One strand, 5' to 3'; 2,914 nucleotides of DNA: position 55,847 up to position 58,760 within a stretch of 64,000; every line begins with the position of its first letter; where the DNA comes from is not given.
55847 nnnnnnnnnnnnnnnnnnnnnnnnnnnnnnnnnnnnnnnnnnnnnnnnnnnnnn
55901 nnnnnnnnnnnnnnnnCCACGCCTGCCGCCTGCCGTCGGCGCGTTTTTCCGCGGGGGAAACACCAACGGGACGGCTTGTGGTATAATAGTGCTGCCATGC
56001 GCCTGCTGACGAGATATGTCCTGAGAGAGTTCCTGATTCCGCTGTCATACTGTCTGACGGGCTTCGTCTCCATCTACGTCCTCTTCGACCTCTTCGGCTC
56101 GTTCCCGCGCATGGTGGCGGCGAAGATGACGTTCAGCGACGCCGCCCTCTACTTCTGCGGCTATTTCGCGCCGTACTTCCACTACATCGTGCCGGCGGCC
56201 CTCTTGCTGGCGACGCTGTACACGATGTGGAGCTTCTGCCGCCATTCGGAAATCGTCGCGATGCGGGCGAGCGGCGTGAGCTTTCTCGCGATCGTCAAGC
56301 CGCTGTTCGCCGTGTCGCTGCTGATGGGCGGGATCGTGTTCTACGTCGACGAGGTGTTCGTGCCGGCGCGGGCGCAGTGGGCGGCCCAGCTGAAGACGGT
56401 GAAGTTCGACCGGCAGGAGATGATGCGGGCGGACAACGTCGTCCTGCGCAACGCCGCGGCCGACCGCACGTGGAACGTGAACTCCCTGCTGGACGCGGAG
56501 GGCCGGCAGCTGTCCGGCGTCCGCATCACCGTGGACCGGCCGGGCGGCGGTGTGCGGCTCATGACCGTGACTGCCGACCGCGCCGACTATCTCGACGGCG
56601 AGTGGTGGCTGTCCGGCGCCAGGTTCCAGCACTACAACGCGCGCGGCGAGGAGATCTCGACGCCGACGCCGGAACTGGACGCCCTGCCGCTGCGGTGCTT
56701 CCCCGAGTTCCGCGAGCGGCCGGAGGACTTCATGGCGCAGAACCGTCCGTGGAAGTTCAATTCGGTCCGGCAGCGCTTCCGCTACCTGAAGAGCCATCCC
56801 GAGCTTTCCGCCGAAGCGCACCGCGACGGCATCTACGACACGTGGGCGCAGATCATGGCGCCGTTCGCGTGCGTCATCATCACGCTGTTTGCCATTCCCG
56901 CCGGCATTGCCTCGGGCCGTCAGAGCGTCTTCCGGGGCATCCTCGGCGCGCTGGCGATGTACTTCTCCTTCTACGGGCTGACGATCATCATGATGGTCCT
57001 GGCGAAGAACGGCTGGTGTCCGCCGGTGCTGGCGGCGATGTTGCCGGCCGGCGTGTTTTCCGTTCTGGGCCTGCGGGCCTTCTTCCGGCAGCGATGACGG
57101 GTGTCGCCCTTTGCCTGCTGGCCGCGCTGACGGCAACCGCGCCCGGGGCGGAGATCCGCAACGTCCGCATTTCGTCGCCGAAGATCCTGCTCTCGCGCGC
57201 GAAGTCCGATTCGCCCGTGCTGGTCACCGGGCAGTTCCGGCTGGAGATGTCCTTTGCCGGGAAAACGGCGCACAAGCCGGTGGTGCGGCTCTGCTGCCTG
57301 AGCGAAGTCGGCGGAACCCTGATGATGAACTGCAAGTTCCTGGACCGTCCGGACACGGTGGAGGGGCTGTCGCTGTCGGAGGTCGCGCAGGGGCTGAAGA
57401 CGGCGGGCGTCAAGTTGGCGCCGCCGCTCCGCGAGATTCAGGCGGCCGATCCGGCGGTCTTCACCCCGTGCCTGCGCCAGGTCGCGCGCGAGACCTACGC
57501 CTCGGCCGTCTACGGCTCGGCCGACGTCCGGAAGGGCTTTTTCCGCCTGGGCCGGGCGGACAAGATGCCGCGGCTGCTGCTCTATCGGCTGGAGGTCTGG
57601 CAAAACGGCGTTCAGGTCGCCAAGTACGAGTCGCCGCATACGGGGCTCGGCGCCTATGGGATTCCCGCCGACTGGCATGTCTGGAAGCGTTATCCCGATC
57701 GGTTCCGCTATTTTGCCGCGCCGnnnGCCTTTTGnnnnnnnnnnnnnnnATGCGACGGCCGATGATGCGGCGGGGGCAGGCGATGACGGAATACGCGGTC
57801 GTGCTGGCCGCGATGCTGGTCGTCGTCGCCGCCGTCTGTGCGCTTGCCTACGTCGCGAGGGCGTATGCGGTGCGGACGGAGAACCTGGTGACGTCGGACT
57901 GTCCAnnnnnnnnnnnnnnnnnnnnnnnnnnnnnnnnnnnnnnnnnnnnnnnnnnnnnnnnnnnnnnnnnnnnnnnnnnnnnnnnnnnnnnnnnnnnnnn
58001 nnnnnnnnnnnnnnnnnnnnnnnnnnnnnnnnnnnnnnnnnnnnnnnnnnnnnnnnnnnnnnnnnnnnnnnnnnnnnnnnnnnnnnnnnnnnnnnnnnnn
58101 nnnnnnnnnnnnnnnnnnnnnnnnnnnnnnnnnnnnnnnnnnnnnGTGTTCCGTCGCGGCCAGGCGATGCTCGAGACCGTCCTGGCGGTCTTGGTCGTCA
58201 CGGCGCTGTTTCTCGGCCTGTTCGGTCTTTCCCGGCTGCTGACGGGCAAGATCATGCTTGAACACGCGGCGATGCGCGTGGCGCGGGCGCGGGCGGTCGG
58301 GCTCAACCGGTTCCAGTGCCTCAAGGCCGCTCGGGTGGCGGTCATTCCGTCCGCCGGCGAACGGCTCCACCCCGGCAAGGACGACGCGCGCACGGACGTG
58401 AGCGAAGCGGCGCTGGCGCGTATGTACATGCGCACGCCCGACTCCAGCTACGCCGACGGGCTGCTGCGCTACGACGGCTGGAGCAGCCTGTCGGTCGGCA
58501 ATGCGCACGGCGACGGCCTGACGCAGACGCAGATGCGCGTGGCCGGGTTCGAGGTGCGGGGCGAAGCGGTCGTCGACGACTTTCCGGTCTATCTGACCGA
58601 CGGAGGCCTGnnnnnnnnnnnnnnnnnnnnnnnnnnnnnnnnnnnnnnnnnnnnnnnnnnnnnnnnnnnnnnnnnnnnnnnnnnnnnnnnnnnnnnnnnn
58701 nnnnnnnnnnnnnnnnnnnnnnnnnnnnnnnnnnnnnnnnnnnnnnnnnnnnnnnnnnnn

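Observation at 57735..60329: Leaderless operon of five Flp/TadE/TadG-type prepilin-like proteins with no Tad assembly machinery nearby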

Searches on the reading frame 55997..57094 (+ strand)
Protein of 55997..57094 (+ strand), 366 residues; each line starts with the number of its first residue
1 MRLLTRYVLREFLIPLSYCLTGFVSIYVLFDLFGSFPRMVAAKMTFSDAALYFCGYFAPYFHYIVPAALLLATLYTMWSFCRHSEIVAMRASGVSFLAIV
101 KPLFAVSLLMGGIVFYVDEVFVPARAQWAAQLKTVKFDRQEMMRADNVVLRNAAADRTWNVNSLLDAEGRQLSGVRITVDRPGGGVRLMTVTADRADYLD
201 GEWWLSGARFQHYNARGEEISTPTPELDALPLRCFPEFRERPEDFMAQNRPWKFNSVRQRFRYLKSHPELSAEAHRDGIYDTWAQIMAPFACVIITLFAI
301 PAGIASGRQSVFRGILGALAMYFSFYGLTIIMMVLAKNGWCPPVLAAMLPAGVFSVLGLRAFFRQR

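Call 7: search_protein_families(library=pfam, proteins=[window:55997-57094:+], max_evalue=1)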
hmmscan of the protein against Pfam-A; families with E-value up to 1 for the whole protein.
window:55997-57094:+ (366 aa): 1 family
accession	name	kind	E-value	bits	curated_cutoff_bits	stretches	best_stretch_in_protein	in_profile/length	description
PF03739.19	LptF_LptG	-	2.6e-52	178.5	27.9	1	6-361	1-350/353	Lipopolysaccharide export system permease LptF/LptG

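Call 80: search_protein_families(library=ncbifam, proteins=[window:55997-57094:+], max_evalue=0.001)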
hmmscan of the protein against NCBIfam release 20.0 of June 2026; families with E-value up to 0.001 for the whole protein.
window:55997-57094:+ (366 aa): 2 families
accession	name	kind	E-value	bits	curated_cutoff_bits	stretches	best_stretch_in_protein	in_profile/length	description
TIGR04408.1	LptG_lptG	equivalog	5.9e-46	156.7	240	1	4-362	2-348/351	LPS export ABC transporter permease LptG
TIGR04407.1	LptF_YjgP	equivalog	1.2e-24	86.7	230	2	4-142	2-140/347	LPS export ABC transporter permease LptF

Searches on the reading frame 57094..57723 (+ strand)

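Call 7: search_protein_families(library=pfam, proteins=[window:57094-57723:+], max_evalue=1)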
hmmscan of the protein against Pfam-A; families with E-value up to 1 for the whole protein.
window:57094-57723:+ (210 aa): 1 family
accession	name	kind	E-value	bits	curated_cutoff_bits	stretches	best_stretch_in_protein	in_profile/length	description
PF04932.20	Wzy_C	-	0.018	15.2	31.7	1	146-200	60-121/149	O-Antigen ligase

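Call 40: search_protein_families(library=ncbifam, proteins=[window:57094-57723:+], max_evalue=0.1)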
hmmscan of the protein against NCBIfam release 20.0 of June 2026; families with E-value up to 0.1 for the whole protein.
window:57094-57723:+ (210 aa): 0 families

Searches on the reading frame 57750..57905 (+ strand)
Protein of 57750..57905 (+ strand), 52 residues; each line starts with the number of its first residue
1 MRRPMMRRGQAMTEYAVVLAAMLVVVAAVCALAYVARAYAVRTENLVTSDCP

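Call 7: search_protein_families(library=pfam, proteins=[window:57750-57905:+], max_evalue=1)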
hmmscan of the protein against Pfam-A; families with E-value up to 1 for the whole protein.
window:57750-57905:+ (52 aa): 1 family
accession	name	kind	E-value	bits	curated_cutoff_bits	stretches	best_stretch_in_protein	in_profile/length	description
PF07811.17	TadE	-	0.0078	16.8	22.9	1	9-40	1-32/43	TadE-like protein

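Call 40: search_protein_families(library=ncbifam, proteins=[window:57750-57905:+], max_evalue=0.1)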
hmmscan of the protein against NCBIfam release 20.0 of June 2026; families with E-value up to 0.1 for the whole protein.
window:57750-57905:+ (52 aa): 1 family
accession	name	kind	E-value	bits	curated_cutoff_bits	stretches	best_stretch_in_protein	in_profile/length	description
NF050032.1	Rv1733c_fam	subfamily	0.03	14.2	80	1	2-42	5-46/180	Rv1733c family protein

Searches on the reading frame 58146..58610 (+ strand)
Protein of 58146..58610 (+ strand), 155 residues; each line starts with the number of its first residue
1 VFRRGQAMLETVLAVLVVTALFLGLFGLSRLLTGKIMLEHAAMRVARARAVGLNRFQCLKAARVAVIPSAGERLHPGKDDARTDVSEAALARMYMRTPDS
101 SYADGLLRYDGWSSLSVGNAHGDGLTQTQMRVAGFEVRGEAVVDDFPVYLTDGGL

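Call 7: search_protein_families(library=pfam, proteins=[window:58146-58610:+], max_evalue=1)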
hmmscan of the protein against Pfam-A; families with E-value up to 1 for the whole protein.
window:58146-58610:+ (155 aa): 1 family
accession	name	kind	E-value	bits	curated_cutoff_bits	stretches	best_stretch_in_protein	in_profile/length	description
PF07811.17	TadE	-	5.7e-06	26.8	22.9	1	5-47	1-43/43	TadE-like protein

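Call 40: search_protein_families(library=ncbifam, proteins=[window:58146-58610:+], max_evalue=0.1)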
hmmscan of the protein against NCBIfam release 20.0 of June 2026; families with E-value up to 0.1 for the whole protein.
window:58146-58610:+ (155 aa): 0 families
